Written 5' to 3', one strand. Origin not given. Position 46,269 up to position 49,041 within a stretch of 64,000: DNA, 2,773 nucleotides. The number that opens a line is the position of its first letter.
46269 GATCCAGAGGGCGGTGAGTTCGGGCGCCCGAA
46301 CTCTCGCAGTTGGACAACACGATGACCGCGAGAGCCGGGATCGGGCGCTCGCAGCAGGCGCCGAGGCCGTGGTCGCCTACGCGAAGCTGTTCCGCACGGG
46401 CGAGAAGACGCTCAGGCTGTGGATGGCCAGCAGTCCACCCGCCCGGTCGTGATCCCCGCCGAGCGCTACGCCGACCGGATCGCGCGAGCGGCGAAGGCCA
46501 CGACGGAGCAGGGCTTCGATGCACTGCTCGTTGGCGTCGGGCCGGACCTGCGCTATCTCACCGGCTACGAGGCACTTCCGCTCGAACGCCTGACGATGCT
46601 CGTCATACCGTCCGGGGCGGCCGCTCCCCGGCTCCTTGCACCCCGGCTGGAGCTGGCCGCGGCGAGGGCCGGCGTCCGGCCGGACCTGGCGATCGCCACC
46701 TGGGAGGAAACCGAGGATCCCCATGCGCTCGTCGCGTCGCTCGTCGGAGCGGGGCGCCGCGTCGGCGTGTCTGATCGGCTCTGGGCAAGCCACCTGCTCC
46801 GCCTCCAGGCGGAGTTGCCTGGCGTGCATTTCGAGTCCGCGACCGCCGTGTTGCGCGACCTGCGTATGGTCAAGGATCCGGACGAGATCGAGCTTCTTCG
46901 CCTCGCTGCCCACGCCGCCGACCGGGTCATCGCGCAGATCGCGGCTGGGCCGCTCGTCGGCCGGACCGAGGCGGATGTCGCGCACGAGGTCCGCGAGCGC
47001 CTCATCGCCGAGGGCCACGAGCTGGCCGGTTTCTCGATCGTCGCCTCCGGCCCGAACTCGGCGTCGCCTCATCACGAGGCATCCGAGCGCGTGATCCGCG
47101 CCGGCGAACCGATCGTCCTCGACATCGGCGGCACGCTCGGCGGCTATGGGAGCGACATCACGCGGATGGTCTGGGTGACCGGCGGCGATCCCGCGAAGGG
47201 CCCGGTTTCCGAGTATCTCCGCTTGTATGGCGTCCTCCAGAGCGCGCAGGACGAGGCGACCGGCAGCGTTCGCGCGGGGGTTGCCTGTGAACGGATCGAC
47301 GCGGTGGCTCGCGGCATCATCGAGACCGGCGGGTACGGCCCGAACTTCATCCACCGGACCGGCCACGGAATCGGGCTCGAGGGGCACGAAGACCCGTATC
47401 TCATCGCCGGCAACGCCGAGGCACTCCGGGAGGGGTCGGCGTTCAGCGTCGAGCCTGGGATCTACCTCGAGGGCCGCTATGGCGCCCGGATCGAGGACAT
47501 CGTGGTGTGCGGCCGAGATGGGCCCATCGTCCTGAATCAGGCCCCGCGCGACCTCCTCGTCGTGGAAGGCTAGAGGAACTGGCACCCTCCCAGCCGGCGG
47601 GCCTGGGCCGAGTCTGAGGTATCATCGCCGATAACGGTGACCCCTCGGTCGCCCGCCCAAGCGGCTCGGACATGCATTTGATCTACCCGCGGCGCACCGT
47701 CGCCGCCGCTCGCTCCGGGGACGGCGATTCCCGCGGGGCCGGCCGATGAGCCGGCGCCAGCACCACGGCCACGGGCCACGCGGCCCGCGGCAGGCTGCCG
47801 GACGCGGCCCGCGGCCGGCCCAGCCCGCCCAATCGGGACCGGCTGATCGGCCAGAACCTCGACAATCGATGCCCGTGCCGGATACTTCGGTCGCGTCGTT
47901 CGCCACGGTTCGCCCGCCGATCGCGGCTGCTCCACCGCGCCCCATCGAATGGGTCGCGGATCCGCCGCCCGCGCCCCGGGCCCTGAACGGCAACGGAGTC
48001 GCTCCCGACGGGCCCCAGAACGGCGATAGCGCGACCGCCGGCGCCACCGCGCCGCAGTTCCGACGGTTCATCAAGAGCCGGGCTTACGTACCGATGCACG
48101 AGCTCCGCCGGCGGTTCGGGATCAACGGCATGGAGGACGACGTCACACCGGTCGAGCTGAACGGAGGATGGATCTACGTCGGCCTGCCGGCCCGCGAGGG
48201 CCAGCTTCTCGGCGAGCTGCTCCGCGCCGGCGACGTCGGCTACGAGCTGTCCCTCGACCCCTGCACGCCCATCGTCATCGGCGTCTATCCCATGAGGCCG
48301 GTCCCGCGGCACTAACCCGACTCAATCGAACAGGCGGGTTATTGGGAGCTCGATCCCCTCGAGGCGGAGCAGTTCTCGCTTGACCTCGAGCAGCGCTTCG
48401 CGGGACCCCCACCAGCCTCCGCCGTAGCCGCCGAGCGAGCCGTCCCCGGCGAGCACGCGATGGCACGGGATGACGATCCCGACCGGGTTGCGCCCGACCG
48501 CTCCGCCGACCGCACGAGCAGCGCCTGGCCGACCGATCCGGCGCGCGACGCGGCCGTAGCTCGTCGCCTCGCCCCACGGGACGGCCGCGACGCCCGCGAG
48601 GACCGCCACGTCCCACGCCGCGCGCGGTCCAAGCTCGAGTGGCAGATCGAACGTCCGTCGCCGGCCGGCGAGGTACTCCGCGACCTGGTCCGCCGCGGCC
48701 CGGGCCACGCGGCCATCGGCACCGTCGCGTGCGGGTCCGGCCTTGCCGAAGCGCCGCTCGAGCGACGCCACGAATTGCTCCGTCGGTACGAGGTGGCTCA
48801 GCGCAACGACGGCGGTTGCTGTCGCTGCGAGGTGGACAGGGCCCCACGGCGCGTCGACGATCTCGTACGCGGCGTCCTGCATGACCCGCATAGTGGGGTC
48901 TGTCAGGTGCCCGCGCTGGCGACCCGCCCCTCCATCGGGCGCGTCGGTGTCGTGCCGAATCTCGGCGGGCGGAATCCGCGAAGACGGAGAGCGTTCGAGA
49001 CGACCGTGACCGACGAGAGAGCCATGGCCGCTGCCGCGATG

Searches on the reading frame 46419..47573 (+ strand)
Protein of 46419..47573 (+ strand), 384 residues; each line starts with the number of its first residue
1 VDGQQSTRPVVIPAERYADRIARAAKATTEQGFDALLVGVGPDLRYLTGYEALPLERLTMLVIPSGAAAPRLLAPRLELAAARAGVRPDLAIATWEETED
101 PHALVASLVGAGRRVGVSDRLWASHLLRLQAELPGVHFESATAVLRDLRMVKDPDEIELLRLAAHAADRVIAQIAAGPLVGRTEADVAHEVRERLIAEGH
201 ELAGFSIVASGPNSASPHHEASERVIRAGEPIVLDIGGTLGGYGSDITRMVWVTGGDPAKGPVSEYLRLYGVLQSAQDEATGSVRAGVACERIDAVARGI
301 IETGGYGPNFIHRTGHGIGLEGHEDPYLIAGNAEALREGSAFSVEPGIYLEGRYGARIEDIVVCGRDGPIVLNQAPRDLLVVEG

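Call 62: search_protein_families(library=pfam, proteins=[window:46419-47573:+], max_evalue=0.0001)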
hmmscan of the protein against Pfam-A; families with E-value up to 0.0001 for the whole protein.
window:46419-47573:+ (384 aa): 2 families
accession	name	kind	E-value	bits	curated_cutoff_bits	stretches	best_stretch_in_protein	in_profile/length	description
PF00557.29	Peptidase_M24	-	2.6e-51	174.8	23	1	158-364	1-206/208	Metallopeptidase family M24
PF01321.24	Creatinase_N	-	8.2e-18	65.6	22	1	20-151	1-128/128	Creatinase/Prolidase N-terminal domain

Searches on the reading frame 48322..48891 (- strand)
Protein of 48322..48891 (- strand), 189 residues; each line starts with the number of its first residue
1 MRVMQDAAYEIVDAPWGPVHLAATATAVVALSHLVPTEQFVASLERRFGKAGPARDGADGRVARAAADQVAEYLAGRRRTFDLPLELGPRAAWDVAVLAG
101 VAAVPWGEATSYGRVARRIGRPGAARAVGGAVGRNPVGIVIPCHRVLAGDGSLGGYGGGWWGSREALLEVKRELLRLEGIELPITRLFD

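Call 62: search_protein_families(library=pfam, proteins=[window:48322-48891:-], max_evalue=0.0001)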
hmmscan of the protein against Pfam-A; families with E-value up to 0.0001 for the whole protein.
window:48322-48891:- (189 aa): 1 family
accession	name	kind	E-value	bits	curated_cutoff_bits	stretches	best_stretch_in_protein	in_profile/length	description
PF01035.26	DNA_binding_1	-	3.9e-27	94.4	27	1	96-180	5-81/81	6-O-methylguanine DNA methyltransferase, DNA binding domain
